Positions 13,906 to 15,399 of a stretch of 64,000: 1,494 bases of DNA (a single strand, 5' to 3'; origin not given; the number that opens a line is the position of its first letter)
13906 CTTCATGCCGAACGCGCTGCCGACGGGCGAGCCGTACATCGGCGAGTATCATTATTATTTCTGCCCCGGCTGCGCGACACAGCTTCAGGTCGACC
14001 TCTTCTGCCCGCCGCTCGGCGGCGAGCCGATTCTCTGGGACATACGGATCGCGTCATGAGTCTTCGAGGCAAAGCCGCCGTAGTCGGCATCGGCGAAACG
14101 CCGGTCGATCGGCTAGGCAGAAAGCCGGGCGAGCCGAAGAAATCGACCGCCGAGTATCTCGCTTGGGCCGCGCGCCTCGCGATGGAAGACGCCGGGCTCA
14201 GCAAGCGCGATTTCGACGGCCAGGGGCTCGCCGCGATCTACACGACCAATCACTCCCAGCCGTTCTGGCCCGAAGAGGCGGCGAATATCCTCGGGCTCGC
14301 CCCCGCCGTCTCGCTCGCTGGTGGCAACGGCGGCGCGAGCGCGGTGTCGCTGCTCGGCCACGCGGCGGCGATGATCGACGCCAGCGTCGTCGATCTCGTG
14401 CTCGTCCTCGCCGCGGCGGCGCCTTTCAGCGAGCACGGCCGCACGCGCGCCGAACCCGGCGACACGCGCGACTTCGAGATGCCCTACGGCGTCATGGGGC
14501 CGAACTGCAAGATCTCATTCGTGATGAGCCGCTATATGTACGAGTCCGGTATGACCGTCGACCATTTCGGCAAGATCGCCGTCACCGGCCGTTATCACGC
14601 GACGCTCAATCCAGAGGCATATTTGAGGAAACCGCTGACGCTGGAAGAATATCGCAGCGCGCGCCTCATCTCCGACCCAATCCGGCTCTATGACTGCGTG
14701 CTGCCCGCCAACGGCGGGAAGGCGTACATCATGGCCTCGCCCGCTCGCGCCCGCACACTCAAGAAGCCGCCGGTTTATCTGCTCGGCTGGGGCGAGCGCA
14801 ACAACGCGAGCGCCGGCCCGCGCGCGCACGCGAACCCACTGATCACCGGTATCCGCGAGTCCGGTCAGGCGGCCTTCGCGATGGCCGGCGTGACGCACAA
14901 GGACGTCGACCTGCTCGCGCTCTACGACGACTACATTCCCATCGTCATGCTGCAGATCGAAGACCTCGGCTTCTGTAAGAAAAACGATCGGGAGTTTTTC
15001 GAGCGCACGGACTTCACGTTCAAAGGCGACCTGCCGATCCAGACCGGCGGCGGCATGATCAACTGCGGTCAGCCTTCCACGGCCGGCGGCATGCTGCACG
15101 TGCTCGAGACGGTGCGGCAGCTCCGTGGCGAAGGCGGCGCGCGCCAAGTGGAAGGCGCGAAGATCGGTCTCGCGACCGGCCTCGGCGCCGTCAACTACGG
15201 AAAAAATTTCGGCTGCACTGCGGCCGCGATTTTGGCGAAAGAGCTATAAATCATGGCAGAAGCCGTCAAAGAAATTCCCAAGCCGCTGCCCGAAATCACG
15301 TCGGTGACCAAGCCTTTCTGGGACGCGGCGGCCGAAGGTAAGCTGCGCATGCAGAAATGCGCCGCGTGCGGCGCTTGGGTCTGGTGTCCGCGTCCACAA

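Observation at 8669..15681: Acetone-carboxylase-like operon with alpha-gamma fusion, an inserted orphan SBP, and a thiolase/DUF35 pair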

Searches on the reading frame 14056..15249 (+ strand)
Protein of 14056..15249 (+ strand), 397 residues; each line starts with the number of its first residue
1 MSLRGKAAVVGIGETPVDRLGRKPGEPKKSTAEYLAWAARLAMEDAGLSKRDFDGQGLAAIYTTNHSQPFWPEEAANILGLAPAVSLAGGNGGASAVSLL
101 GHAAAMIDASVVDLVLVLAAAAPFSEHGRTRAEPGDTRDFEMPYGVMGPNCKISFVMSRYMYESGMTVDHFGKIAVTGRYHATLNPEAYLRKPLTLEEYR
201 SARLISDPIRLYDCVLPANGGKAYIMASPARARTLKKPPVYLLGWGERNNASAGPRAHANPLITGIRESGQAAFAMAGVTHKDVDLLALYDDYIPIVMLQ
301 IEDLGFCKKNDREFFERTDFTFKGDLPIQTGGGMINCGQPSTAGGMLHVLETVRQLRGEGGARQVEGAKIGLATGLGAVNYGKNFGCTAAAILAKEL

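Call 4: search_protein_families(library=pfam, proteins=[window:14056-15249:+], max_evalue=0.01)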
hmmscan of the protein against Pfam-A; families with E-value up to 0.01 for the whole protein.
window:14056-15249:+ (397 aa): 1 family
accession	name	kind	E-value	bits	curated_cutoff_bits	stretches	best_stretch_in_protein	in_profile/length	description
PF22691.2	Thiolase_C_1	-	1.9e-36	125.4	28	1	259-379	13-133/144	Thiolase C-terminal domain-like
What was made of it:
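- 14056..15249 (+): Thiolase-fold protein without thiolase catalytic residues (Sal/Ltp2-like, YDDY motif), 397 aa. Its start overlaps the HyuB::gamma stop (ATGA). Pfam Thiolase_C_1 only (call 4).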

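Call 5: search_protein_families(library=ncbifam, proteins=[window:14056-15249:+], max_evalue=0.01)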
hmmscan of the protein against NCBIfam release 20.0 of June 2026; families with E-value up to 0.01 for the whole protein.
window:14056-15249:+ (397 aa): 22 families
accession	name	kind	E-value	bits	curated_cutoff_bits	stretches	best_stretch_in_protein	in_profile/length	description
NF004811.0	PRK06158.1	subfamily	4.7e-76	256.2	421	1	2-379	5-369/384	acetyl-CoA acetyltransferase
NF006010.0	PRK08142.1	subfamily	4.3e-64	216.7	462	1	1-386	1-379/388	thiolase domain-containing protein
NF005892.0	PRK07855.1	subfamily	3.5e-59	200.6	469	1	2-375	3-376/390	lipid-transfer protein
NF004720.0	PRK06064.1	subfamily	7e-43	146.8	420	1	6-377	3-374/389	thiolase domain-containing protein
NF004715.0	PRK06059.1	equivalog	4.2e-37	128.1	424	2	270-382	279-392/399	lipid-transfer protein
NF053570.1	AcCoTHIOL_METTL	equivalog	6.7e-32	110.8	600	1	138-378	131-371/385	acetyl-CoA acetyltransferase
NF009228.0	PRK12578.1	subfamily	4.1e-31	108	485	1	6-367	4-363/387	thiolase domain-containing protein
NF006102.0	PRK08256.1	subfamily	1.3e-30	106.8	436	1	6-377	4-380/394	lipid-transfer protein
NF004810.0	PRK06157.1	equivalog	2.9e-28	99.1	403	1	3-380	5-385/400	acetyl-CoA acetyltransferase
NF053628.1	BnzsclthlBbsBGT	equivalog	8.1e-27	94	750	1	135-373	126-365/389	benzoylsuccinyl-CoA thiolase subunit BbsB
NF006180.0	PRK08313.1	subfamily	9.5e-27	93.8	514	1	6-377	5-371/389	thiolase domain-containing protein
NF004982.0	PRK06365.1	equivalog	1.1e-23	84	695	2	26-242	32-250/430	thiolase domain-containing protein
NF004721.0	PRK06065.1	equivalog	2.1e-23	82.9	455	1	5-367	10-369/393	thiolase domain-containing protein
NF005704.0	PRK07516.1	subfamily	5.5e-21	75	412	1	28-378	19-375/389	thiolase domain-containing protein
NF004722.0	PRK06066.1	equivalog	9.2e-20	71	516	1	157-369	150-363/385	thiolase domain-containing protein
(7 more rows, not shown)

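Call 26: search_solved_structures(query=window:14056-15249:+, max_evalue=0.001, show_alignments=4)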
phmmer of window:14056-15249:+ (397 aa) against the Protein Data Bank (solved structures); distinct sequences matched with E-value up to 0.001: 19.
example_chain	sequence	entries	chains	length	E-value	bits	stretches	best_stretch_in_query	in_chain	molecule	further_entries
4u4e_A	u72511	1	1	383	1.6e-57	198.7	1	2-379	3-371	Thiolase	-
9myr_A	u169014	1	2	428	1.9e-55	191.8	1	1-379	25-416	Nonspecific lipid-transfer protein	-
6ok1_A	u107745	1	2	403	1.9e-40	142.4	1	3-381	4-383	Lipid-transfer protein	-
7yvy_A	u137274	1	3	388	1.3e-28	103.6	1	6-383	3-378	Acetyl-CoA acetyltransferase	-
4yzo_A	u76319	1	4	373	6.1e-28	101.3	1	95-382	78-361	Putative acyl-CoA acyltransferase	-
7pxp_C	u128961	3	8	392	3.7e-27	98.7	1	135-377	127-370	Benzoylsuccinyl-CoA thiolase subunit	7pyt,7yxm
6hsj_A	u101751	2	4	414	1.6e-22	83.5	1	2-377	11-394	SCP2-thiolase (type-1)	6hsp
6hrv_A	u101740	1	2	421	1.7e-22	83.4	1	2-377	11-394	SCP2-thiolase (type-1)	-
5m3k_C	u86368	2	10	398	1.6e-16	63.7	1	270-378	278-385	2,4-diacetylphloroglucinol biosynthesis protein PhlC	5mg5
6esq_A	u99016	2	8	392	5.6e-16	61.9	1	100-386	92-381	acetoacetyl-CoA thiolase | Acetyl-CoA acetyltransferase thiolase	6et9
5ab4_A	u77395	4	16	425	2e-15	60.1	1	9-379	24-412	SCP2-THIOLASE LIKE PROTEIN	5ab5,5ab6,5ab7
9skm_I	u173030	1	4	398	2.5e-15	59.7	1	270-378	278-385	2,4-diacetylphloroglucinol biosynthesis protein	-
9skh_I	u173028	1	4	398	5.1e-15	58.8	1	270-378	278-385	2,4-diacetylphloroglucinol biosynthesis protein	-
3zbl_A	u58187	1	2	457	1.5e-12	50.6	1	205-368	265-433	3-KETOACYL-COA THIOLASE-LIKE PROTEIN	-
3zbk_A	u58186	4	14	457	1.7e-12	50.5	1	205-368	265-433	3-KETOACYL-COA THIOLASE-LIKE PROTEIN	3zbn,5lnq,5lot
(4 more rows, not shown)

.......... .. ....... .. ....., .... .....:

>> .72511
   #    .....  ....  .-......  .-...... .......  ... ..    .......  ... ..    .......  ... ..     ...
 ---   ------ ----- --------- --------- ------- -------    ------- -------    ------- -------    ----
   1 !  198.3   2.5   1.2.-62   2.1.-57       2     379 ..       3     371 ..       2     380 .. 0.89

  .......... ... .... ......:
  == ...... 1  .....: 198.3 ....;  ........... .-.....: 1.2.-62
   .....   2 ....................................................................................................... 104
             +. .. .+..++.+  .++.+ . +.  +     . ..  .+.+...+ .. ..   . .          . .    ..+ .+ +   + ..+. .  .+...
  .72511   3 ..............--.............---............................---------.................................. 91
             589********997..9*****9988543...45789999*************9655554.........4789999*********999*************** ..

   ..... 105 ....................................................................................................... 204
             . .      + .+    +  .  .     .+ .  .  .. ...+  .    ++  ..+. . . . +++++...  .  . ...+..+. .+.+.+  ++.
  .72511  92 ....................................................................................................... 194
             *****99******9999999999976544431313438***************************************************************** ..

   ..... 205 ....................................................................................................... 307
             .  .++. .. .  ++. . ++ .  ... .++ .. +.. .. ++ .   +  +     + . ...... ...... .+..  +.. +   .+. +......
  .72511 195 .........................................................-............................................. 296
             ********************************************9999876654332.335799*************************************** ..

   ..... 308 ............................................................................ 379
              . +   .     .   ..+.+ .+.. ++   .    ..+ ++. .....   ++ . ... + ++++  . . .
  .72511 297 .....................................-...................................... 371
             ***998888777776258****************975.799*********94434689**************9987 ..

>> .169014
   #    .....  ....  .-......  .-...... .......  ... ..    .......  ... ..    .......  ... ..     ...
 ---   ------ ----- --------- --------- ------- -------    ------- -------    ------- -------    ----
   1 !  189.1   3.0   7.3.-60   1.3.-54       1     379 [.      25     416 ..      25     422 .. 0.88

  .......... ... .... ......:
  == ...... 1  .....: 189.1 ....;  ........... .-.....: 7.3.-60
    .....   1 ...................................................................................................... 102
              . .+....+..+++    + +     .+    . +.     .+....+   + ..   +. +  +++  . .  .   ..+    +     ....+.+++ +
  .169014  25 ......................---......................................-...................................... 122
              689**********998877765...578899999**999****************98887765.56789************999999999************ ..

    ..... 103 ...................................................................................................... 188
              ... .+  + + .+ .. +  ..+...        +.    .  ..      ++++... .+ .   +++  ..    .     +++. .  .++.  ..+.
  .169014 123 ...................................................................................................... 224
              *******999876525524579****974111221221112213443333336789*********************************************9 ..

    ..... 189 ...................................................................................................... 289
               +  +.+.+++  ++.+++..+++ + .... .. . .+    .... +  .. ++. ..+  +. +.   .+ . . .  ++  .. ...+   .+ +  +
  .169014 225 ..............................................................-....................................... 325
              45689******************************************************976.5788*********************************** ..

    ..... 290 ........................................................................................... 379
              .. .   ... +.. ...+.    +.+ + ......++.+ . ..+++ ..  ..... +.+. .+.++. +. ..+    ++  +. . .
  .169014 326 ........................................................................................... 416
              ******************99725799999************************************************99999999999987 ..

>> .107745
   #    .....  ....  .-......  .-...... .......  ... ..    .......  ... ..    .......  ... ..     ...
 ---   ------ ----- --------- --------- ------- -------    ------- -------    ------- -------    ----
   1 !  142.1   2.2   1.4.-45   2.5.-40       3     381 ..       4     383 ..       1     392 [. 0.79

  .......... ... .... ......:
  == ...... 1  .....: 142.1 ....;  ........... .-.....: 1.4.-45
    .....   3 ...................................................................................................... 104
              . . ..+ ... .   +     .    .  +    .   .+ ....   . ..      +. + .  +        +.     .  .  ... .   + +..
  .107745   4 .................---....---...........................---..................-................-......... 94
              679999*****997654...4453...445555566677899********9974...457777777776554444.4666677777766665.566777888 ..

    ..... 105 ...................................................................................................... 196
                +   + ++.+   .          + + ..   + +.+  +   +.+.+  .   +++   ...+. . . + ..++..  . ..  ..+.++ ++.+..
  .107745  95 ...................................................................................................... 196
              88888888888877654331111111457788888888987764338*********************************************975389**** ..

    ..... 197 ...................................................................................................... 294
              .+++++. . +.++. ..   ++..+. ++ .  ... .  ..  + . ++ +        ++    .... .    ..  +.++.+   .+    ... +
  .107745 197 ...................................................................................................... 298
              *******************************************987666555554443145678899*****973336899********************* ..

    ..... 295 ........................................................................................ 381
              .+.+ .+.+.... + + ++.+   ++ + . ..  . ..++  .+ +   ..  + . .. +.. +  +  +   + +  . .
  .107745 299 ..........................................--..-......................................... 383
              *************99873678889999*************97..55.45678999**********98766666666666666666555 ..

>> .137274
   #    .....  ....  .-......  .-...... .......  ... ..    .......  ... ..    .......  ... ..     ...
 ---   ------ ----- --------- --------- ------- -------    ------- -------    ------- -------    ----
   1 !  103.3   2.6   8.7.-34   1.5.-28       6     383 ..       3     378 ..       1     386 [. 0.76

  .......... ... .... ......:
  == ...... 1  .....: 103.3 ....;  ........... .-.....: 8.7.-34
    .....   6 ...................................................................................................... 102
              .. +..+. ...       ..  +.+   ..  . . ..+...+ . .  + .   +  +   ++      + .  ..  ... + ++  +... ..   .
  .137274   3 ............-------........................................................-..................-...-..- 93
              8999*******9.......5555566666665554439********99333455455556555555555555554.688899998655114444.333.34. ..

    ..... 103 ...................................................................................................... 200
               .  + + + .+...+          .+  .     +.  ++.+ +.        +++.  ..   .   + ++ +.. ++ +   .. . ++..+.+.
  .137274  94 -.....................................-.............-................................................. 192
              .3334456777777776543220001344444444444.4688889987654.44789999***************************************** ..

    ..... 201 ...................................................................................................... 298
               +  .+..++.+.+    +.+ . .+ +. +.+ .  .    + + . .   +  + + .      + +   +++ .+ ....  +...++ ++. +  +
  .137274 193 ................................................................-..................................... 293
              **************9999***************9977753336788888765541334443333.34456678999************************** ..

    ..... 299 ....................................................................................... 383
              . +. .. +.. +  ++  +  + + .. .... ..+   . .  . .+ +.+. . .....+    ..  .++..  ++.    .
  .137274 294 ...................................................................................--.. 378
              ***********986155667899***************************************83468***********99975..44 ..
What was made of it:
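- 14056..15249 (+): PDB matches: 4u4e 199 bits, CtSal 9myr_A 192 bits, TcLtp2 6ok1_A 142 bits (call 26).
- On Sal/Ltp2 thiolase-fold retro-aldolase with DUF35: The window protein has Asp292 at the Sal Cys304 position and Thr342 at the Ltp2 Tyr344 position (call 26).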

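Call 56: find_homologous_proteins(query=window:14056-15249:+, max_evalue=1e-20)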
Query window:14056-15249:+ (397 aa): 905 proteins with E <= 1e-20 among 8000 candidates; the best 120 are listed.
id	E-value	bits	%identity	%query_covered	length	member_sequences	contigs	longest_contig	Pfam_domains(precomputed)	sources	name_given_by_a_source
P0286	5.8e-253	857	95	100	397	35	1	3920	PF22691.3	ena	-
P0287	1.1e-240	817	88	100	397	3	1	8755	PF22691.3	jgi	jgi:acetyl-CoA acetyltransferase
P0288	7.2e-239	811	88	100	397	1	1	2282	PF22691.3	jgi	jgi:acetyl-CoA acetyltransferase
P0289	8.0e-239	810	88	99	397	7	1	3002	PF22691.3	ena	-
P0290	4.8e-236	801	86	100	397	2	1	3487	PF22691.3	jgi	-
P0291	2.6e-234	796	86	100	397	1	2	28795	PF22691.3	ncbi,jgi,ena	-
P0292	2.6e-233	792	86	99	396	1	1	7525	PF22691.3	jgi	jgi:acetyl-CoA acetyltransferase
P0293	2.2e-232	789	86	100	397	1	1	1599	PF22691.3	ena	-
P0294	3.0e-232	789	85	100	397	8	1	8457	PF22691.3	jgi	jgi:acetyl-CoA acetyltransferase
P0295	3.7e-232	789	86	99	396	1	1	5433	PF22691.3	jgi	jgi:acetyl-CoA acetyltransferase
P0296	3.0e-231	786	85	100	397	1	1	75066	PF22691.3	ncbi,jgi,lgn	jgi:acetyl-CoA acetyltransferase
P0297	4.3e-231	785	85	100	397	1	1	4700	PF22691.3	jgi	jgi:acetyl-CoA acetyltransferase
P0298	1.4e-230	783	85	99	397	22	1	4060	PF22691.3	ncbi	-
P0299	1.8e-230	783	86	99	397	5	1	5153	PF22691.3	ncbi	-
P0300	3.3e-230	782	84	100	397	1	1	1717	PF22691.3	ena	-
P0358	1.1e-186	639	70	100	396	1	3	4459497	PF22691.3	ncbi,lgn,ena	-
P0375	6.9e-178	610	66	100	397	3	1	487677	PF22691.3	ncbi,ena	-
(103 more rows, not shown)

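Call 57: find_encoding_contigs(protein=P0358, flank=10000, max_places=2)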
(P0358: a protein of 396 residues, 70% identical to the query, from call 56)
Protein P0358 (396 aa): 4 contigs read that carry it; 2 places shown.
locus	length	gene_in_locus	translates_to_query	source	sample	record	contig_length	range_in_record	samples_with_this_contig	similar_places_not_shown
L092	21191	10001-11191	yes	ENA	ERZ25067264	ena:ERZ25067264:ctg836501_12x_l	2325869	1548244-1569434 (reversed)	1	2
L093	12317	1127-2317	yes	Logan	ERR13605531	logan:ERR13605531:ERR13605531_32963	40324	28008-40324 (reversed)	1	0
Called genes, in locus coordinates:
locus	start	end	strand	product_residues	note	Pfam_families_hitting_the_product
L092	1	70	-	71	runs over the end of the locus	-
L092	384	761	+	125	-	PF00561:Abhydrolase_1 (weak), PF12146:Hydrolase_4 (weak), PF12697:Abhydrolase_6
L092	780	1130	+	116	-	-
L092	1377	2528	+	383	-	PF00266:Aminotran_5, PF00282:Pyridoxal_deC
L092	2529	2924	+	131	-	PF01842:ACT, PF13291:ACT_4 (weak), PF13740:ACT_6 (faint), PF22629:ACT_AHAS_ss (weak), PF01842:ACT (weak)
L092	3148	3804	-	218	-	PF04199:Cyclase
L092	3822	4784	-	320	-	PF00296:Bac_luciferase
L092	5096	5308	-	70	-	-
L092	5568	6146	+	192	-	PF00872:Transposase_mut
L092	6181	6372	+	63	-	-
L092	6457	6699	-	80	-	PF01527:HTH_Tnp_1, PF13384:HTH_23 (weak), PF13518:HTH_28 (weak)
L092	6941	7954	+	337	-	PF00296:Bac_luciferase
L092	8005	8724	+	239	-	PF00106:adh_short, PF08659:KR, PF13561:adh_short_C2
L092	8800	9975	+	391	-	PF02515:CoA_transf_3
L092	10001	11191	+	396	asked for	PF22691:Thiolase_C_1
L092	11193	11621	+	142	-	PF12172:zf-ChsH2, PF01796:OB_ChsH2_C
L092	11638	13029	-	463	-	PF00890:FAD_binding_2 (weak), PF01134:GIDA (weak), PF01266:DAO (faint), PF01494:FAD_binding_3 (faint), PF07992:Pyr_redox_2, PF12831:FAD_oxidored (weak), PF00070:Pyr_redox, PF02852:Pyr_redox_dim, +2 more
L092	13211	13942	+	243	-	PF17645:Amdase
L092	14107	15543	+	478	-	PF20695:UbiD_N, PF01977:UbiD, PF20696:UbiD_C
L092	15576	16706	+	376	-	PF13531:SBP_bac_11, PF01547:SBP_bac_1, PF13416:SBP_bac_8, PF13343:SBP_bac_6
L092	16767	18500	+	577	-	PF00528:BPD_transp_1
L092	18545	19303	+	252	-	PF00106:adh_short, PF08659:KR, PF13561:adh_short_C2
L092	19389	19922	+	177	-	PF07883:Cupin_2 (weak)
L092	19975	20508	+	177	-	PF07883:Cupin_2 (weak)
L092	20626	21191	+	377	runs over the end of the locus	PF04909:Amidohydro_2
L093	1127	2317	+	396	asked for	PF22691:Thiolase_C_1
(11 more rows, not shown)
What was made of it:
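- A 70% orthologue of the pair sits next to a family III CoA-transferase in L092 (call 57).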

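Call 58: find_encoding_contigs(protein=P0375, flank=10000, max_places=1)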
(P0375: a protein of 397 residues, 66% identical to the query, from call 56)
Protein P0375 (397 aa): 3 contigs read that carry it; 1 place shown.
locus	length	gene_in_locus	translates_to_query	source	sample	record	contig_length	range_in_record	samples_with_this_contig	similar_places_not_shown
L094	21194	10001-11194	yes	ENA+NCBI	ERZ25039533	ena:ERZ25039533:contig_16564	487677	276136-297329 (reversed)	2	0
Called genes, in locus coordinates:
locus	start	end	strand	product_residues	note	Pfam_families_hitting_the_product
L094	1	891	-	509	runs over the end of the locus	PF01315:Ald_Xan_dh_C, PF02738:MoCoBD_1, PF20256:MoCoBD_2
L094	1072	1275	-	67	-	PF04392:ABC_sub_bind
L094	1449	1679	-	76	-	-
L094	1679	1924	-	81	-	PF14076:DUF4258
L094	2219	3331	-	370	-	PF04909:Amidohydro_2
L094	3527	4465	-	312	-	PF02775:TPP_enzyme_C, PF12367:PFO_beta_C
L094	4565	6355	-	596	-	PF01558:POR, PF01855:POR_N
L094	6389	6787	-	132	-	PF08734:GYD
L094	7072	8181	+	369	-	PF02129:Peptidase_S15 (faint), PF00326:Peptidase_S9, PF12146:Hydrolase_4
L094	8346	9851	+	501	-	PF00890:FAD_binding_2, PF01266:DAO (faint), PF03486:HI0933_like, PF12831:FAD_oxidored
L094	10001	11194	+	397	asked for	PF22691:Thiolase_C_1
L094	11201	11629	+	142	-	PF12172:zf-ChsH2, PF01796:OB_ChsH2_C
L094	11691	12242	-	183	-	PF07366:SnoaL, PF12680:SnoaL_2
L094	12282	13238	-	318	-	PF09084:NMT1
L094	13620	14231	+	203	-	PF02798:GST_N, PF13417:GST_N_3, PF13409:GST_N_2, PF00043:GST_C, PF22041:GST_C_7 (weak), PF13410:GST_C_2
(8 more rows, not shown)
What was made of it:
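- ThlL orthologues elsewhere pair with a CoA-transferase plus SDR, or with an FAD oxidoreductase (calls 57, 58). ThlL orthologues have other partners elsewhere (calls 57, 58).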
